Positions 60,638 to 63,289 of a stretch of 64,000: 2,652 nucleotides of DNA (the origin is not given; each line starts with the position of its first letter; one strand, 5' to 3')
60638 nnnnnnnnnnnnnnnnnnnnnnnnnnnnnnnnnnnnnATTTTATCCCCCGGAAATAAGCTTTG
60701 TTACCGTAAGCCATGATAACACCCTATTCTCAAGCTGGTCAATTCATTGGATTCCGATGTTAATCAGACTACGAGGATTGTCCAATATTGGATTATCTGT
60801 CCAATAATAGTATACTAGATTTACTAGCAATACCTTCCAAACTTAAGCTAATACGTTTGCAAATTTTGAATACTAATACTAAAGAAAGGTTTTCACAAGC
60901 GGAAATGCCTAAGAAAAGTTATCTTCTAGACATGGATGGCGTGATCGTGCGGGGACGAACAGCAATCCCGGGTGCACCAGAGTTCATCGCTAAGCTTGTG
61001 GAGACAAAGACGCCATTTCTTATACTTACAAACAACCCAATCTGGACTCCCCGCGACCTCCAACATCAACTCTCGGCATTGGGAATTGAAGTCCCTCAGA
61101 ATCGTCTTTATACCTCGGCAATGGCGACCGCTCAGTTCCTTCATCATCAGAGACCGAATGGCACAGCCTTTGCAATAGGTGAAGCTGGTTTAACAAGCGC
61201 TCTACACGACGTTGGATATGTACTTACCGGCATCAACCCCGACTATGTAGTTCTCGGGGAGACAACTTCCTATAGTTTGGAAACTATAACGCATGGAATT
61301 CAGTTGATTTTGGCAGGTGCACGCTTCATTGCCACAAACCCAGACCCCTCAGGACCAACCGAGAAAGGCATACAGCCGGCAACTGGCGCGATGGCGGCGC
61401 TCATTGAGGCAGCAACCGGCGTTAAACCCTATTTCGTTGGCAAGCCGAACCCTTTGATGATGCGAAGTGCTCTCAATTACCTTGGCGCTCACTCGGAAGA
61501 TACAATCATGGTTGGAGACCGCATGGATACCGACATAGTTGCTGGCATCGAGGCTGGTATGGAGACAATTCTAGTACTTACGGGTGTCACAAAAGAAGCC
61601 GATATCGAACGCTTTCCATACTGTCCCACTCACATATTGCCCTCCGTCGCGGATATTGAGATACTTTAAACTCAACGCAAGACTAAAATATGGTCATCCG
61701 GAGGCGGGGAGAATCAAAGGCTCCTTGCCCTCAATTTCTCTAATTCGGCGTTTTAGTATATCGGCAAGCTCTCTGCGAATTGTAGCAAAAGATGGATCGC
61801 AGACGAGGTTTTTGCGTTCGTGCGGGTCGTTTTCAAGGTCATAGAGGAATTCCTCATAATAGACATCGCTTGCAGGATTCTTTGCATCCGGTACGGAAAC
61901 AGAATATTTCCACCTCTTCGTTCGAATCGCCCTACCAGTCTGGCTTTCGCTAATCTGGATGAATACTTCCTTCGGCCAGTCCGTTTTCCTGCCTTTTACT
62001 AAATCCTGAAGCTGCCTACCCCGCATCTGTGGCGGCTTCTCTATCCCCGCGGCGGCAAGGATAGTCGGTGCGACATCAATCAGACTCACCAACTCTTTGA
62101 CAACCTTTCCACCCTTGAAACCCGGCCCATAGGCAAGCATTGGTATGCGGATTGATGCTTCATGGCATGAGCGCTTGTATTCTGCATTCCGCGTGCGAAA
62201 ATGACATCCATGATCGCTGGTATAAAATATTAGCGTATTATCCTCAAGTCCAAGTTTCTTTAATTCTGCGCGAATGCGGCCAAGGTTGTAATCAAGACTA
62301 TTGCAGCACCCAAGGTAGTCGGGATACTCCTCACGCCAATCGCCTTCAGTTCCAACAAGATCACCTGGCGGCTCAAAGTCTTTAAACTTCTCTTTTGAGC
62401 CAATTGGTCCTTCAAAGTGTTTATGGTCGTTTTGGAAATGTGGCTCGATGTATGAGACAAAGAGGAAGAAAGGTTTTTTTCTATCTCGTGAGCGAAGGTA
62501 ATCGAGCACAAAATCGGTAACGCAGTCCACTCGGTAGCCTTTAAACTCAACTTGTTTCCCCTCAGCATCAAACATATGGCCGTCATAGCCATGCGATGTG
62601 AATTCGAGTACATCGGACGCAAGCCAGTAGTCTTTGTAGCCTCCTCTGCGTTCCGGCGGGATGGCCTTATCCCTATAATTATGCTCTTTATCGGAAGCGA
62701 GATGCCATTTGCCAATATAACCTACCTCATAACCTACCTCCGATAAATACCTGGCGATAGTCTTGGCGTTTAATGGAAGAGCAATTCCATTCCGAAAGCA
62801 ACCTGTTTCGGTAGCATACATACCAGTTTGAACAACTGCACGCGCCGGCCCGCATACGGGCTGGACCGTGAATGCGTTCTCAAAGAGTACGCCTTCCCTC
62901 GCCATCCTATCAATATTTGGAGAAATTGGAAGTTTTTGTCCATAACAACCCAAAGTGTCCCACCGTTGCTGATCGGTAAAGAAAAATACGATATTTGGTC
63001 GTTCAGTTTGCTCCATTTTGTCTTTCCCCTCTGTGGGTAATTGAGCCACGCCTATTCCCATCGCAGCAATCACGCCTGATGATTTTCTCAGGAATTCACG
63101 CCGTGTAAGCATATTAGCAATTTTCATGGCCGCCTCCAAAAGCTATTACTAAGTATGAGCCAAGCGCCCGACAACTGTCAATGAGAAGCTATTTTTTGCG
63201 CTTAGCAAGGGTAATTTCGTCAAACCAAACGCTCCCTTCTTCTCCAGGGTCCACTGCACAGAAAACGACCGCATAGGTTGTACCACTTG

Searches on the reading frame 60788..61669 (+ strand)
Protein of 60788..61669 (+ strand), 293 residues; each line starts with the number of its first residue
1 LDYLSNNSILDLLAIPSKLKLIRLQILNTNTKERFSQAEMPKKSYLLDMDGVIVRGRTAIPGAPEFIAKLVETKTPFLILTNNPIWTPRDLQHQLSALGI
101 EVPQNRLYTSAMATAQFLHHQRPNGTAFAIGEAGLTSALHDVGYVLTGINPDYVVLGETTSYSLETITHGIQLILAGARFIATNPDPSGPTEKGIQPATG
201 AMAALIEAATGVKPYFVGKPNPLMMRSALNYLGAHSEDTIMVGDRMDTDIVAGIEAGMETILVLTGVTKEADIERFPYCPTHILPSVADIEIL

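Call 47: search_protein_families(library=pfam, proteins=[window:60788-61669:+])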
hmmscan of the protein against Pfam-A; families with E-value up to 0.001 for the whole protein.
window:60788-61669:+ (293 aa): 5 families
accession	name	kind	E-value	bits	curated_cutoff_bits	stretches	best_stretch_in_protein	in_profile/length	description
PF13242.12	Hydrolase_like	-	1.8e-28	98.7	22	1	217-289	2-74/75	HAD-hyrolase-like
PF13344.12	Hydrolase_6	-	1e-26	93.4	27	1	46-144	2-100/101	Haloacid dehalogenase-like hydrolase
PF00702.32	Hydrolase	-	6.9e-14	53.1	26.4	1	45-257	4-191/191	haloacid dehalogenase-like hydrolase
PF13419.12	HAD_2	-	3.5e-08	34.2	23.8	1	205-263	121-178/178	Haloacid dehalogenase-like hydrolase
PF09419.16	PGP_phosphatase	-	0.00011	22.3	20.4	1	200-267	95-167/168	Mitochondrial PGP phosphatase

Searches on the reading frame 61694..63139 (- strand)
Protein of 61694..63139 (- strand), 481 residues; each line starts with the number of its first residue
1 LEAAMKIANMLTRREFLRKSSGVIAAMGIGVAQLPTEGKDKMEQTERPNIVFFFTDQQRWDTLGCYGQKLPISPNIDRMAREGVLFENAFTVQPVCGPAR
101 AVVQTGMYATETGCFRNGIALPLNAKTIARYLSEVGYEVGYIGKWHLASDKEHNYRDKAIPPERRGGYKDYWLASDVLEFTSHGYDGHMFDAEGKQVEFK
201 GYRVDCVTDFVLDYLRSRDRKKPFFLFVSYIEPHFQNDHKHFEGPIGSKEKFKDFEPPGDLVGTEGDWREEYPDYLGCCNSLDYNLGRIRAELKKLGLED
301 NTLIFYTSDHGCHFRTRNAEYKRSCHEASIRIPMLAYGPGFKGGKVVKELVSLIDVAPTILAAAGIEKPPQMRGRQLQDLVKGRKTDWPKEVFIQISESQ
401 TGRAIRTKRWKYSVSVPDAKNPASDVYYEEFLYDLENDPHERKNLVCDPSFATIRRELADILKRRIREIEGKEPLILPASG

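Call 47: search_protein_families(library=pfam, proteins=[window:61694-63139:-])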
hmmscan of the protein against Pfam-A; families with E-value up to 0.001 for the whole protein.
window:61694-63139:- (481 aa): 4 families
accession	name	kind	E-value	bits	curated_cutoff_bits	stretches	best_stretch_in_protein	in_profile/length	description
PF00884.28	Sulfatase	-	1.4e-54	185.9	25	1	48-366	1-301/301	Sulfatase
PF16347.10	SGSH_C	-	6.9e-21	75.4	29.3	1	322-464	8-150/154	N-sulphoglucosamine sulphohydrolase, C-terminal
PF01663.27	Phosphodiest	-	4.4e-08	33.5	23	1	51-312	2-221/342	Type I phosphodiesterase / nucleotide pyrophosphatase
PF01676.23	Metalloenzyme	-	0.00095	19.2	24.3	0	272-367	166-251/252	Metalloenzyme superfamily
